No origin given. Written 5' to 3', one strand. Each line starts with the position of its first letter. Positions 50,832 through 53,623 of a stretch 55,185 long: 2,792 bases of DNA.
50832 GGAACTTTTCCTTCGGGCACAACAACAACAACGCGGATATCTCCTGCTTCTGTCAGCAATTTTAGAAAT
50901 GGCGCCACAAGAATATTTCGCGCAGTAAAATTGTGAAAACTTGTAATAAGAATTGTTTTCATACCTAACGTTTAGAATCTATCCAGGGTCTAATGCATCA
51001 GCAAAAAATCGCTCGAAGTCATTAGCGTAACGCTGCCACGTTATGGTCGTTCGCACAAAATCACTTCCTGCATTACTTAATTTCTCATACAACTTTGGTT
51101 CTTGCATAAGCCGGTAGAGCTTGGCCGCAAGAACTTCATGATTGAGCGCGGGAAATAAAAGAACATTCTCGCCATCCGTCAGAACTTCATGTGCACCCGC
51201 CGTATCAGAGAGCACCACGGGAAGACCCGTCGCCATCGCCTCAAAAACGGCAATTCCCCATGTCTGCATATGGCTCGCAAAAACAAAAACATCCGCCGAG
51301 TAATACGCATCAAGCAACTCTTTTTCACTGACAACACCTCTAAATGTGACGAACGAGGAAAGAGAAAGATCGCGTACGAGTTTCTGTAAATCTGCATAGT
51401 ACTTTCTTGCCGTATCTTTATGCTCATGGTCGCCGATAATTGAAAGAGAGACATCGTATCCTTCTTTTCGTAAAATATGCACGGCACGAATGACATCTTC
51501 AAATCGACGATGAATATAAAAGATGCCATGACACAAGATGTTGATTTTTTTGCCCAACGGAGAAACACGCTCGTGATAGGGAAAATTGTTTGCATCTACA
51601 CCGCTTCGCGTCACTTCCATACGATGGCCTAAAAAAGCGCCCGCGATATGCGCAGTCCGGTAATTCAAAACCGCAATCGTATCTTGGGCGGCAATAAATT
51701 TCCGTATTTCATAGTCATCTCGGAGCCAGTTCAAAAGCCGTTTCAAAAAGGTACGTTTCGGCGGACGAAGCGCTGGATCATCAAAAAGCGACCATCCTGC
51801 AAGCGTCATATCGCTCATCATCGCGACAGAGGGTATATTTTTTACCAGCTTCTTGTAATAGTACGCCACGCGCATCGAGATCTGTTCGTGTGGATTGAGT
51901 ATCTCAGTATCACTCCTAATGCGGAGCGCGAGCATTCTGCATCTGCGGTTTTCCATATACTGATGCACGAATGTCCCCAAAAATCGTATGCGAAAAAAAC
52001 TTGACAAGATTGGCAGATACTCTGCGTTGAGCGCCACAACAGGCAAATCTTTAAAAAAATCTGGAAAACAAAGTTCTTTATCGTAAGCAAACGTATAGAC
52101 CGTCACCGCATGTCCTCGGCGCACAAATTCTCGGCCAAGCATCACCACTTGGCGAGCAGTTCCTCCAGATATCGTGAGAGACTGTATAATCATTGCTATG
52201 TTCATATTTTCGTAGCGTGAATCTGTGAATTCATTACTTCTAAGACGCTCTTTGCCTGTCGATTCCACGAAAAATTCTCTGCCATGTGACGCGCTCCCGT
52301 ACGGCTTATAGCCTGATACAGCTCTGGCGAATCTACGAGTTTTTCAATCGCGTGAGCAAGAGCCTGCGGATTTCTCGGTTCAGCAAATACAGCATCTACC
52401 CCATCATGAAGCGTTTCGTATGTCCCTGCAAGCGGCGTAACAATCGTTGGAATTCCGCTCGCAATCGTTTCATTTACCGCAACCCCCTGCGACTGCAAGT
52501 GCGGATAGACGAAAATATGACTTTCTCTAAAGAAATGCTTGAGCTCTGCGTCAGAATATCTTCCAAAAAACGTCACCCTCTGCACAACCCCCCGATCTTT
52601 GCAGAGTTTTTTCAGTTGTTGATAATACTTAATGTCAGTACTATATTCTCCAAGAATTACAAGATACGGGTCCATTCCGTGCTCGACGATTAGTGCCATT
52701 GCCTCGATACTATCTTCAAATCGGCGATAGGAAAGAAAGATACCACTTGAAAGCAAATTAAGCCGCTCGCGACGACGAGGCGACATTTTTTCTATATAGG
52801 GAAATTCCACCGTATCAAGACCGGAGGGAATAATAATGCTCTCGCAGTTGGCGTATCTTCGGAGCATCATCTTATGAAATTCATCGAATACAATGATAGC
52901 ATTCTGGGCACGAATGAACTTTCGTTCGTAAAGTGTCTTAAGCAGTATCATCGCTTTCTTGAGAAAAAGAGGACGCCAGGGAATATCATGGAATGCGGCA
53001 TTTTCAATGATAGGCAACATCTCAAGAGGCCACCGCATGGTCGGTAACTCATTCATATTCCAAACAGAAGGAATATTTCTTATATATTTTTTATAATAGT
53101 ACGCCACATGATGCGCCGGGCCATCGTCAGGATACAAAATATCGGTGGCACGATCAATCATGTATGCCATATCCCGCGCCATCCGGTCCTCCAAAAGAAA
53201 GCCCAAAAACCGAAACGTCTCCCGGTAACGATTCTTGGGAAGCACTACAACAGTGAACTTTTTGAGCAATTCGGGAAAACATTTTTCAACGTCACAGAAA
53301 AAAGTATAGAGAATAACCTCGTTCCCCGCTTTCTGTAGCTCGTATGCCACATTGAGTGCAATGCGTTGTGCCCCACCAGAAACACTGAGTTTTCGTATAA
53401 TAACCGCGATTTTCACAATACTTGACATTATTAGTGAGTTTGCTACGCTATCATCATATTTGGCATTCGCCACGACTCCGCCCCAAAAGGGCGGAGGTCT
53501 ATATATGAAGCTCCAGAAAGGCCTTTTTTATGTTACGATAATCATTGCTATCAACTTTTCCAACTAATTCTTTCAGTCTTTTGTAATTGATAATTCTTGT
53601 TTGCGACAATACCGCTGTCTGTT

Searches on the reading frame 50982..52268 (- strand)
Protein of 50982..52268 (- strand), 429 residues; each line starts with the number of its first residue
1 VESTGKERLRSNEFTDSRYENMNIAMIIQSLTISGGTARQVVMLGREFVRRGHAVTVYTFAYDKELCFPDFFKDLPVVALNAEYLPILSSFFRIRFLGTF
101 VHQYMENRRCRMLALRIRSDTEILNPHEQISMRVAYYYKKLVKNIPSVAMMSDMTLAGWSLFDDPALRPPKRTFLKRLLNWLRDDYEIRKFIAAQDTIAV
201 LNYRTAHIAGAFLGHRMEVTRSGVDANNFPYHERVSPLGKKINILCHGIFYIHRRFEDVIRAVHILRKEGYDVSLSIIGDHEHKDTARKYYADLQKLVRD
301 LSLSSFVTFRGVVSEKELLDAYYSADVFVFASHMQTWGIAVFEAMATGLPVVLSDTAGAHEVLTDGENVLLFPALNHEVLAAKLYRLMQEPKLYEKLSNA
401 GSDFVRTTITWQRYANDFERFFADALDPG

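Call 10: search_protein_families(library=pfam, proteins=[window:50982-52268:-], max_evalue=0.01)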
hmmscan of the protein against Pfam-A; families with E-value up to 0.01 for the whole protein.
window:50982-52268:- (429 aa): 6 families
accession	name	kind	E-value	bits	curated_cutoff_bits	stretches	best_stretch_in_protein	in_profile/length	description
PF00534.26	Glycos_transf_1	-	1.7e-27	96.5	26.4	1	239-401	13-169/172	Glycosyl transferases group 1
PF13692.12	Glyco_trans_1_4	-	1.1e-25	91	27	1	243-389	3-141/142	Glycosyl transferases group 1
PF13524.12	Glyco_trans_1_2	-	1.1e-10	42.1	25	1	294-418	27-142/144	Glycosyl transferase-like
PF20706.3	GT4-conflict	-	5.7e-08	32.6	26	1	235-366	191-323/385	Family 4 Glycosyltransferase in conflict systems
PF13439.12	Glyco_transf_4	-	1.2e-06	29.1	28.5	1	35-182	2-126/170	Glycosyltransferase Family 4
PF13579.12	Glyco_trans_4_4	-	0.00011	23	29.7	1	35-100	1-63/158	Glycosyl transferase 4-like domain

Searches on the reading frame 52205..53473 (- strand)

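Call 10: search_protein_families(library=pfam, proteins=[window:52205-53473:-], max_evalue=0.01)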
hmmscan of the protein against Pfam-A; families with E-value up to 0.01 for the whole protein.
window:52205-53473:- (423 aa): 5 families
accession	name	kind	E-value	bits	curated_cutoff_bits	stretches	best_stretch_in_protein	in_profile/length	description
PF00534.26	Glycos_transf_1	-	2.3e-24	86.3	26.4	1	236-394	14-170/172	Glycosyl transferases group 1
PF13692.12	Glyco_trans_1_4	-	1.2e-19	71.4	27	1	250-381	15-141/142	Glycosyl transferases group 1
PF13524.12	Glyco_trans_1_2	-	1.8e-07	31.6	25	1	299-411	28-143/144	Glycosyl transferase-like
PF13439.12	Glyco_transf_4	-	1.7e-06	28.6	28.5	1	33-221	2-168/170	Glycosyltransferase Family 4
PF20706.3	GT4-conflict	-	2.1e-06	27.4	26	1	229-409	189-384/385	Family 4 Glycosyltransferase in conflict systems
